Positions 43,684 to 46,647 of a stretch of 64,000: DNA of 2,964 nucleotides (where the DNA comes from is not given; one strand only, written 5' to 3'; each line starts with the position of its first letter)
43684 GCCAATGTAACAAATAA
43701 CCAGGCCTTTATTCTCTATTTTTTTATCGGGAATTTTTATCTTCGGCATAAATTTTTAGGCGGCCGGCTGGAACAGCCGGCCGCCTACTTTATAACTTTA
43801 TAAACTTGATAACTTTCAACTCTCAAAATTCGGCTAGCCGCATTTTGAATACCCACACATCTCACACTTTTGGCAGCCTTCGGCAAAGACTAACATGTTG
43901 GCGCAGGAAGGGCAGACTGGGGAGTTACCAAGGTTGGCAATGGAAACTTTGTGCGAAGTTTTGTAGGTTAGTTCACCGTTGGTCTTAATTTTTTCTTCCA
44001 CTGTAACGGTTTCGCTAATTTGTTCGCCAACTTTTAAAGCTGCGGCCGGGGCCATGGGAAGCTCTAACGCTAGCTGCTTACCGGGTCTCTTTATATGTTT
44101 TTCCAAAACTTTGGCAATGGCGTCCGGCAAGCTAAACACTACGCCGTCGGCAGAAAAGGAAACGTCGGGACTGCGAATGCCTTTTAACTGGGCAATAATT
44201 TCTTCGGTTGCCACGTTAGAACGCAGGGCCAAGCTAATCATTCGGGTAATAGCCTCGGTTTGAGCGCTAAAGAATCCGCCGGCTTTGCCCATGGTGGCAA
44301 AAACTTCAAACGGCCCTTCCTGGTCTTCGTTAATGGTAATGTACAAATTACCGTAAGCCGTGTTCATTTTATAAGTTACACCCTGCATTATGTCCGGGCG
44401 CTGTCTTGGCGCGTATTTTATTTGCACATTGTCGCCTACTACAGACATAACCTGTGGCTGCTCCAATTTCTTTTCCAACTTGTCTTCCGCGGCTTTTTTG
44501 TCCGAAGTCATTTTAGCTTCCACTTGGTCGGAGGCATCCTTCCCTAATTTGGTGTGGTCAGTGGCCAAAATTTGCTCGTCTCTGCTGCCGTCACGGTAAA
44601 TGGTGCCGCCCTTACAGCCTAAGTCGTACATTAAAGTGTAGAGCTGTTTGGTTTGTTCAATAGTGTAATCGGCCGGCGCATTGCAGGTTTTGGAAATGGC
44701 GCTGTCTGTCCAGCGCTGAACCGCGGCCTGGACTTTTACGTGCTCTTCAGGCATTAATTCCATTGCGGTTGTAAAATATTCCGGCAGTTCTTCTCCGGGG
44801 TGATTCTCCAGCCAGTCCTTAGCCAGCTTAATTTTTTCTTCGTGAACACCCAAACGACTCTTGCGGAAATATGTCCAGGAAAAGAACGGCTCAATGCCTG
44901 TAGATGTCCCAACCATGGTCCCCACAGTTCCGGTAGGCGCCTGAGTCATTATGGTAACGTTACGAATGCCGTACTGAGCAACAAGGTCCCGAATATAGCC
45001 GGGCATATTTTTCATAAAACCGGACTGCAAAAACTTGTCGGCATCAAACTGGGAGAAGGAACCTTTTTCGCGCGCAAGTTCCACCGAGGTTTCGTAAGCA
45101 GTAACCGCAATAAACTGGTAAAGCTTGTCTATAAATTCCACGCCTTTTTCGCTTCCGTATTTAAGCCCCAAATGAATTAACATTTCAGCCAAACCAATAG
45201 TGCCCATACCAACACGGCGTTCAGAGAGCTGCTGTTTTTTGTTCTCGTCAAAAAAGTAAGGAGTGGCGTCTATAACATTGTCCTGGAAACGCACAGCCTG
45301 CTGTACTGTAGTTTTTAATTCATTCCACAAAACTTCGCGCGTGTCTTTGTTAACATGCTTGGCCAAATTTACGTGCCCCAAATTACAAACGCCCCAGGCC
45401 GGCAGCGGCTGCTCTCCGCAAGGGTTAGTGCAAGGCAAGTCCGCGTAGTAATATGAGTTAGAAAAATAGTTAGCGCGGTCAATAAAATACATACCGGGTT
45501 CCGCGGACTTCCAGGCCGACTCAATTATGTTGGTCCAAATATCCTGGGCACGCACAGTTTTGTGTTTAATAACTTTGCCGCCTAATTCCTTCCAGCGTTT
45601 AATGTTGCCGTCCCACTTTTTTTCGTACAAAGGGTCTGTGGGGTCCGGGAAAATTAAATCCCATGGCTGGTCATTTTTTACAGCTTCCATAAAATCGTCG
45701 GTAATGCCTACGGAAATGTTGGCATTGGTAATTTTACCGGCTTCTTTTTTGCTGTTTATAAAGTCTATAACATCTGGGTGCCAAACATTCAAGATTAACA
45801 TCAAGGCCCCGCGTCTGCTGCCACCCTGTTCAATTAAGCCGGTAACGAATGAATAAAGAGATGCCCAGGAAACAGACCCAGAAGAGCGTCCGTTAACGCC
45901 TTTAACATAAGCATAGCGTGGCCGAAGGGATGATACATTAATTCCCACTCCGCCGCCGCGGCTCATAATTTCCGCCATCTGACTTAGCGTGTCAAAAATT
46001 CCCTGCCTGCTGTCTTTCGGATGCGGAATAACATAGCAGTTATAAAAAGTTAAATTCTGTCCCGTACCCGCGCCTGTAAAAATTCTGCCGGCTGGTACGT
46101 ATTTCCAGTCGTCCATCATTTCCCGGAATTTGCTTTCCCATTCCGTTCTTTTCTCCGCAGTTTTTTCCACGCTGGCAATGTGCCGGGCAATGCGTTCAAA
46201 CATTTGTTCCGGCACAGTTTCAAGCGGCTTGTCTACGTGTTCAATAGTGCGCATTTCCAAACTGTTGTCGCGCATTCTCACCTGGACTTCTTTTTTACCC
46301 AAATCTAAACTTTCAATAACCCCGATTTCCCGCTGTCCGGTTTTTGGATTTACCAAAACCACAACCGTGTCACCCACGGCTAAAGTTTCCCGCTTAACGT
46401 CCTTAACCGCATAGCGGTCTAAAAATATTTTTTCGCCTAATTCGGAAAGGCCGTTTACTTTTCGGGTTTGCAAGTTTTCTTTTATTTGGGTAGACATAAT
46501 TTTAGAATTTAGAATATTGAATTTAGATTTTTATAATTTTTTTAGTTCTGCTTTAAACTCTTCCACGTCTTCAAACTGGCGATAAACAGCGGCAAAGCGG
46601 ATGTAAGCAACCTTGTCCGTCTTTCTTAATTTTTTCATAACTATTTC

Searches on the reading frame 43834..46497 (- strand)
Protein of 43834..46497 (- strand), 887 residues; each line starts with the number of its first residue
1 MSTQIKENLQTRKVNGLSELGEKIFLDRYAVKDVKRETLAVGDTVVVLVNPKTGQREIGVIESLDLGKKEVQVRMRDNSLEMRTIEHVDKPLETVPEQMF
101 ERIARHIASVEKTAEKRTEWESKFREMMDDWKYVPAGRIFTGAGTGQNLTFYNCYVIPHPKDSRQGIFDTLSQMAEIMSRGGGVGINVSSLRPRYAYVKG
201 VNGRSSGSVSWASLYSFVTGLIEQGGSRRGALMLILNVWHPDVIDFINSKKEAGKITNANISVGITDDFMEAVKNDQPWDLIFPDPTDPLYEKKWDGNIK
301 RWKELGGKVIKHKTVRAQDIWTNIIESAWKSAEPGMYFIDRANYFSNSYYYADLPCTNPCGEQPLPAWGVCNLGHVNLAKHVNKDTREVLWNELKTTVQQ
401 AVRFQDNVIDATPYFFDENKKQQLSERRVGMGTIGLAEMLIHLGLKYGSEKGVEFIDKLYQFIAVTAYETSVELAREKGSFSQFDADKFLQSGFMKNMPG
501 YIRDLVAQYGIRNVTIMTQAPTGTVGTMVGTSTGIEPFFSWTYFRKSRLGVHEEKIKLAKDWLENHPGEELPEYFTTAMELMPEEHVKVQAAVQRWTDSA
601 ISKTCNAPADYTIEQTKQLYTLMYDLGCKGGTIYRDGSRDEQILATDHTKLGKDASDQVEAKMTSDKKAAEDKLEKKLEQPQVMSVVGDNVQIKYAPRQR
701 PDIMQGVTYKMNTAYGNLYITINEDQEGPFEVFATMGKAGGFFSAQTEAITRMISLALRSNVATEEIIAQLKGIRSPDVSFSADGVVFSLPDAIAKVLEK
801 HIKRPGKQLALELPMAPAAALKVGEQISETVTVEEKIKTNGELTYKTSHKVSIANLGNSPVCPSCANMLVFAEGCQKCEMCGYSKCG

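Call 39: search_protein_families(library=pfam, proteins=[window:43834-46497:-], max_evalue=0.001)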
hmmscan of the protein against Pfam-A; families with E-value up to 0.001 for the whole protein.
window:43834-46497:- (887 aa): 3 families
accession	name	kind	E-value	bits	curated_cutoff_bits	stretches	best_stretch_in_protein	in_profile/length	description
PF02867.20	Ribonuc_red_lgC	-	7.8e-122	408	23.9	1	154-634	3-523/523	Ribonucleotide reductase, barrel domain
PF12637.14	TSCPD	-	1e-21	77.5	22.8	1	709-801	3-87/88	TSCPD domain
PF00317.26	Ribonuc_red_lgN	-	2.2e-13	50.5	28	1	90-147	22-76/77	Ribonucleotide reductase, all-alpha domain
